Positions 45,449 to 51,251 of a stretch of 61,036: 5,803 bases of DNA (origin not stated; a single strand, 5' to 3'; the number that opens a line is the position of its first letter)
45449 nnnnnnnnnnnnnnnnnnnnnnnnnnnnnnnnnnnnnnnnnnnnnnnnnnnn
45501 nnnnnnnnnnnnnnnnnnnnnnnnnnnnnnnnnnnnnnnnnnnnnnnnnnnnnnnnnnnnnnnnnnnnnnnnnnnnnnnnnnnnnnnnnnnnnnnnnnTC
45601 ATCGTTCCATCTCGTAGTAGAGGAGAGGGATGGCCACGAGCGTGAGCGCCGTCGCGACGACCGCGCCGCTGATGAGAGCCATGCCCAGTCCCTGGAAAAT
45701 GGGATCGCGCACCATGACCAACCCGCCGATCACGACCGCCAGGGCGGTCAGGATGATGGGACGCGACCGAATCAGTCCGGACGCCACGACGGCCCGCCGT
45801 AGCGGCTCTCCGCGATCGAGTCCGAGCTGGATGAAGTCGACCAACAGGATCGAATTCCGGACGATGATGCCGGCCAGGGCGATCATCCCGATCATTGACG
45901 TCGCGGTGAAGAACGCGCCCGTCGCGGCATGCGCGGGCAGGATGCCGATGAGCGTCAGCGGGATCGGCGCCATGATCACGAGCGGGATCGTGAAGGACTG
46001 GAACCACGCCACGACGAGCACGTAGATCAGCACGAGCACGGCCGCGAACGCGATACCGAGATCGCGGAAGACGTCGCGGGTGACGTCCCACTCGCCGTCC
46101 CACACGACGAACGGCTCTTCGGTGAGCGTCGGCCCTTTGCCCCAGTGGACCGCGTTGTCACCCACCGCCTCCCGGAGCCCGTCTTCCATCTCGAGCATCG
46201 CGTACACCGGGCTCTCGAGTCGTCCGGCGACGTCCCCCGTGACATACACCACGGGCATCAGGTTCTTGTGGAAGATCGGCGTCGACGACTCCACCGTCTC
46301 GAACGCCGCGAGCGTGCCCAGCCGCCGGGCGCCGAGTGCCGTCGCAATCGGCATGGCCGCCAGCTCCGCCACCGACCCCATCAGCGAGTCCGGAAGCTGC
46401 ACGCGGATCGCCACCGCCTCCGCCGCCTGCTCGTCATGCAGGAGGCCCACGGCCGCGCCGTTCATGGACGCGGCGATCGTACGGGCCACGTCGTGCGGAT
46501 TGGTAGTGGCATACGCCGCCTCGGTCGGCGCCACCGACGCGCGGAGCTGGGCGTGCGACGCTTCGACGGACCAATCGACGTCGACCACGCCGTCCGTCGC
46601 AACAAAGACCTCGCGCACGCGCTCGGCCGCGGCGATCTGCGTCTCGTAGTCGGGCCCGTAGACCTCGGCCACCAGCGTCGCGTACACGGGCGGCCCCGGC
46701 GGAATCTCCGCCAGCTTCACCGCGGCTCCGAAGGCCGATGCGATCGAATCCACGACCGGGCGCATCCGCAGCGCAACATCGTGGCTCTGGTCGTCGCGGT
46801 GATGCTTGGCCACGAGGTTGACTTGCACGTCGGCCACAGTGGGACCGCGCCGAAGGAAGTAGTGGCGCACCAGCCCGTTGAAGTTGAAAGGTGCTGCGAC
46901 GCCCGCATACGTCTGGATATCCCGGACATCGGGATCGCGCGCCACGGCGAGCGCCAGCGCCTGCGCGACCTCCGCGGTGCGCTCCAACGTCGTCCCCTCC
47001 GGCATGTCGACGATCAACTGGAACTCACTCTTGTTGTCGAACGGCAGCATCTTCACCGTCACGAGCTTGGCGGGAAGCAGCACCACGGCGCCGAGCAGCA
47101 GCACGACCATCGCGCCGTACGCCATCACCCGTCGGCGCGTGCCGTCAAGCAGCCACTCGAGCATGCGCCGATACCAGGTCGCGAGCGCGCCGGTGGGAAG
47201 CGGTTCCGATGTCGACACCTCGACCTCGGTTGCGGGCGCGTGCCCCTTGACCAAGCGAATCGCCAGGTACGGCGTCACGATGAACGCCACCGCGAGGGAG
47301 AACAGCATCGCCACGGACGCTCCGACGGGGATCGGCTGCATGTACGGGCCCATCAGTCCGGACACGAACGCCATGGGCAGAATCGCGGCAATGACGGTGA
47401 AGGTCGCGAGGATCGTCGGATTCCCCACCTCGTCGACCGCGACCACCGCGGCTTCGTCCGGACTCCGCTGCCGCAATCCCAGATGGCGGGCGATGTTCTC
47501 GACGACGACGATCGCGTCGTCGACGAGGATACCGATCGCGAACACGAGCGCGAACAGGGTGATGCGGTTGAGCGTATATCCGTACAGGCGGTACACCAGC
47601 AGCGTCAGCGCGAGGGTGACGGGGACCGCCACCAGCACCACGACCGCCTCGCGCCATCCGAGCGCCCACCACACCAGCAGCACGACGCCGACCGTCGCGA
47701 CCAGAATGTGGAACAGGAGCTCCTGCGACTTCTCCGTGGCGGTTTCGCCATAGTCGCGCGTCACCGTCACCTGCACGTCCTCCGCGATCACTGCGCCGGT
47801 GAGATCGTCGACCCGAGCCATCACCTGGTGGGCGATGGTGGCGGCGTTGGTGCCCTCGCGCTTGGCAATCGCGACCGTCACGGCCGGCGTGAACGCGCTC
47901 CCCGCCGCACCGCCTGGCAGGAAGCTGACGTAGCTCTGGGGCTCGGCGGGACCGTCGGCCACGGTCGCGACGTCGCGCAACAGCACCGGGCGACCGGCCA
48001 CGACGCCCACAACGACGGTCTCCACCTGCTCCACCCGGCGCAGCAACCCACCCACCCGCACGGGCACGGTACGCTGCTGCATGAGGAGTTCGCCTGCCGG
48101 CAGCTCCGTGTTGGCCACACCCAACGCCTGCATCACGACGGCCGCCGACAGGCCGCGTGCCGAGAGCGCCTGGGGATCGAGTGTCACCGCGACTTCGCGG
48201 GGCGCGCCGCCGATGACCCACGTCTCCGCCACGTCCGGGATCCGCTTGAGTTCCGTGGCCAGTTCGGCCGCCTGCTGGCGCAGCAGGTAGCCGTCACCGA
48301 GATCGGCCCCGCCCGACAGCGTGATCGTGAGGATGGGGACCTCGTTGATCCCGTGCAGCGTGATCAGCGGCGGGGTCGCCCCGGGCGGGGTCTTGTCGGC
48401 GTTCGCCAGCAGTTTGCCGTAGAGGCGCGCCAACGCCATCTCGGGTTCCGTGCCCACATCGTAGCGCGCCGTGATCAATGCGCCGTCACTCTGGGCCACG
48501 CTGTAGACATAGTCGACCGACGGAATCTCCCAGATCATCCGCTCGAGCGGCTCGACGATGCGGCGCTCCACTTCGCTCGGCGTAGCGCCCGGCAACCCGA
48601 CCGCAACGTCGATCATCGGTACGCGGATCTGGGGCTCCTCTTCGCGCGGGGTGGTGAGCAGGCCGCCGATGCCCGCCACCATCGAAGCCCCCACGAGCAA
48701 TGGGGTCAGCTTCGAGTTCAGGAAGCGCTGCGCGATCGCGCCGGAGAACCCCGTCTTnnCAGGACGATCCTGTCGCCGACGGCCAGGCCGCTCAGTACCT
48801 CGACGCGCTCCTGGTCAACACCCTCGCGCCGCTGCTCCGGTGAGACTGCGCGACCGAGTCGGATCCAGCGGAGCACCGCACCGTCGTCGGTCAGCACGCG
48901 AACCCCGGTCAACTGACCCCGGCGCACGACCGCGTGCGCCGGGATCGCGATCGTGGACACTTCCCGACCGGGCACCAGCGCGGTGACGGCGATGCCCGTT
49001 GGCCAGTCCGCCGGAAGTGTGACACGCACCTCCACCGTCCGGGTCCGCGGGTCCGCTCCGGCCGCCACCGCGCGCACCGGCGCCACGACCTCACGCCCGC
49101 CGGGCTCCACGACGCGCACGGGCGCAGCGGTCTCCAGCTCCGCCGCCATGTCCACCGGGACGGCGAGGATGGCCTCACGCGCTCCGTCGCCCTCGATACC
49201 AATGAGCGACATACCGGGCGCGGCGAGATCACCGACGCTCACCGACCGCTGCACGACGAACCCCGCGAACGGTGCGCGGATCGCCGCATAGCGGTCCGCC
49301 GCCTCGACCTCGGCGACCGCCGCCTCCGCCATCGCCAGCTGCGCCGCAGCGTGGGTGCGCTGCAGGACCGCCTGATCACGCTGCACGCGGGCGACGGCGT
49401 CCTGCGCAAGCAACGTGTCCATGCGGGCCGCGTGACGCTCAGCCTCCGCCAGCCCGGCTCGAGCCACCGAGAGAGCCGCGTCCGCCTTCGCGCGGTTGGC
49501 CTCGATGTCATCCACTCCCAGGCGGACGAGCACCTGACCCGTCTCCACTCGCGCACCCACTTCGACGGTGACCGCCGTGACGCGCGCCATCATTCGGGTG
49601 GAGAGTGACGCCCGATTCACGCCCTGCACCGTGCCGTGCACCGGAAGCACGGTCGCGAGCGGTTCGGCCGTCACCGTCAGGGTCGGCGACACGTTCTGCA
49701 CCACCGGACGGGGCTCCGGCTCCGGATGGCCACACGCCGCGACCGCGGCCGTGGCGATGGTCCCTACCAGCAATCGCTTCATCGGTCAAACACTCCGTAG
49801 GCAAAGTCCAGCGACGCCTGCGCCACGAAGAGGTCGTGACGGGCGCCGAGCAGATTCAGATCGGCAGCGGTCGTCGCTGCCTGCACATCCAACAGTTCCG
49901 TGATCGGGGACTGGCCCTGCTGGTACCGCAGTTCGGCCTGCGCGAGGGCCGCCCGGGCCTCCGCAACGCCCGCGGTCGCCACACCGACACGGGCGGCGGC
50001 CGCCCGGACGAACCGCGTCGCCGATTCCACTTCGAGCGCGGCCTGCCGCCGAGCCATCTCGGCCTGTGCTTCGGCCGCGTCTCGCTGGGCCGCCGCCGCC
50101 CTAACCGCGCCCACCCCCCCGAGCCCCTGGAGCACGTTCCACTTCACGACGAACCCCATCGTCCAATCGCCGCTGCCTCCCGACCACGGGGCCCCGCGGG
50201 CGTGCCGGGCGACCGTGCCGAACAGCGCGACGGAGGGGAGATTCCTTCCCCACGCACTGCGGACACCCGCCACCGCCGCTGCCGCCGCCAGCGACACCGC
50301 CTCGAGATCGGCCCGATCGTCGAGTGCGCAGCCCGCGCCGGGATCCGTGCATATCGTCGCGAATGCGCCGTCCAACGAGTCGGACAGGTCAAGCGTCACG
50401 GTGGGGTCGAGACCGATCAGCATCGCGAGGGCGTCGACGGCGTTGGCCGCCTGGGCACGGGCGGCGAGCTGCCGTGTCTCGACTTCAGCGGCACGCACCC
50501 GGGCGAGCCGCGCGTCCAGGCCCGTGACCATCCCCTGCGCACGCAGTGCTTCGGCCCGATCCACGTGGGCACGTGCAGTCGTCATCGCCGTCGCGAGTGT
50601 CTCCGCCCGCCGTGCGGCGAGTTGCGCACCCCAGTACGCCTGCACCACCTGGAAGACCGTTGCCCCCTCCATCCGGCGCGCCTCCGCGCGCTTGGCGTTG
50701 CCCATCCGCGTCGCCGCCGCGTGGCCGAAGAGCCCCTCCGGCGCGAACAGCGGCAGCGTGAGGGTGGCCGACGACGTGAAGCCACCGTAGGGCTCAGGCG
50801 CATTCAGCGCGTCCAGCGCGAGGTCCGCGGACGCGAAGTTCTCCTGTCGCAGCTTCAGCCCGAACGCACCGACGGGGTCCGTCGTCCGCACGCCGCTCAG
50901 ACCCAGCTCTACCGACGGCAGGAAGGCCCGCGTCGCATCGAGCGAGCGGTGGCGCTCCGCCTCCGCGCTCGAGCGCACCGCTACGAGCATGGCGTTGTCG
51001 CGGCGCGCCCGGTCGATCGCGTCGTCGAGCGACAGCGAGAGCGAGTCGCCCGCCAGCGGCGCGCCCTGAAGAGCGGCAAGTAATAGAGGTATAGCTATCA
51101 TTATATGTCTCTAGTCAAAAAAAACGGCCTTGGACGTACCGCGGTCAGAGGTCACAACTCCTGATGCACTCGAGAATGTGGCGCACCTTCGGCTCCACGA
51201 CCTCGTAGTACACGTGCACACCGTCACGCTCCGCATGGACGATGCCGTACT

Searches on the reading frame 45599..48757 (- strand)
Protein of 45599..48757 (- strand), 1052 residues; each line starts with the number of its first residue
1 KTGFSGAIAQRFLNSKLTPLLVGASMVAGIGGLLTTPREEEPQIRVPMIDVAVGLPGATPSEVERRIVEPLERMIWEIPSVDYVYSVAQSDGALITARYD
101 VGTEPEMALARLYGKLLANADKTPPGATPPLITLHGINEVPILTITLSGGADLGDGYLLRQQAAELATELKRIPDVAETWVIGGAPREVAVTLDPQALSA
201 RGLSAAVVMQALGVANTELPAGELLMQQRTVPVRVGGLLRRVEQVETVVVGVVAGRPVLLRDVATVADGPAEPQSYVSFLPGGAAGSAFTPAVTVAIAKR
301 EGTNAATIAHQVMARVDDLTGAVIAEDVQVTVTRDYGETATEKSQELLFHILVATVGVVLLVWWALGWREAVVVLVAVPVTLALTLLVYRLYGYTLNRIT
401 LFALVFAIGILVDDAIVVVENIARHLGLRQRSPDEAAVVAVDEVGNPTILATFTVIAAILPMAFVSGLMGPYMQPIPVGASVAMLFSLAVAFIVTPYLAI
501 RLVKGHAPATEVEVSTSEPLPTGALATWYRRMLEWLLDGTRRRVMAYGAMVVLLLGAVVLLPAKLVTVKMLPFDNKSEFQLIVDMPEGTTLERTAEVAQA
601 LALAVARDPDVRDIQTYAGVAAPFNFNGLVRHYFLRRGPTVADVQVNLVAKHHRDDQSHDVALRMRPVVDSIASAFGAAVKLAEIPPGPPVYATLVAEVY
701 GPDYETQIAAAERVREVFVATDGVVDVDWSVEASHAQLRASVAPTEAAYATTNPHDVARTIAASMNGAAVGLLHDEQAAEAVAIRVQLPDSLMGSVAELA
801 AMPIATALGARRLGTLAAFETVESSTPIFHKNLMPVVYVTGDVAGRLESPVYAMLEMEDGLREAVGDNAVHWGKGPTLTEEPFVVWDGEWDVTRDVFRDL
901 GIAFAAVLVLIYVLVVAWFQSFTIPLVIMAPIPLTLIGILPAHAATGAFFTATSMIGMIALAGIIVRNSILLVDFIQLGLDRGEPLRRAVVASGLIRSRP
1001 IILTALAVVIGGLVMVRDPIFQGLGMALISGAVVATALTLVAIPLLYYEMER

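Call 69: search_protein_families(library=pfam, proteins=[window:45599-48757:-], max_evalue=0.0001)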
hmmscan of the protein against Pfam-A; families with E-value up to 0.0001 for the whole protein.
window:45599-48757:- (1052 aa): 2 families
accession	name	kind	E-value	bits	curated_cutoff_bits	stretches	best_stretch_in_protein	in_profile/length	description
PF00873.25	ACR_tran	-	2.6e-146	489.4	28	1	24-1048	18-1018/1021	AcrB/AcrD/AcrF family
PF02355.23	SecD_SecF_C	-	7.7e-06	25.9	20.5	1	344-503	30-183/189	Protein export membrane protein SecD/SecF, C-terminal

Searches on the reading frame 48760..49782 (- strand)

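Call 69: search_protein_families(library=pfam, proteins=[window:48760-49782:-], max_evalue=0.0001)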
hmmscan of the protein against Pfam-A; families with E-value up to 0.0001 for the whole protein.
window:48760-49782:- (341 aa): 3 families
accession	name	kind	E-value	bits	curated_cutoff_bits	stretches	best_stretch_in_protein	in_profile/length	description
PF16576.10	HlyD_D23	-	3.4e-12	46.5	30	1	57-257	19-202/214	Barrel-sandwich domain of CusB or HlyD membrane-fusion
PF13437.12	HlyD_3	-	9.1e-10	39.7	22.2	1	168-259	2-96/106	HlyD family secretion protein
PF13533.13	Biotin_lipoyl_2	-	7.2e-05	23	29.8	0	66-88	9-31/32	Biotin-lipoyl like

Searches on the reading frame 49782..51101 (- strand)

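Call 69: search_protein_families(library=pfam, proteins=[window:49782-51101:-], max_evalue=0.0001)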
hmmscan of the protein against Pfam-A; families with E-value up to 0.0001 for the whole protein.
window:49782-51101:- (440 aa): 1 family
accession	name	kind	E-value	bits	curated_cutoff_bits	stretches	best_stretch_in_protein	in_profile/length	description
PF02321.23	OEP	-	1.6e-37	129.6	22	2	259-434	8-185/187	Outer membrane efflux protein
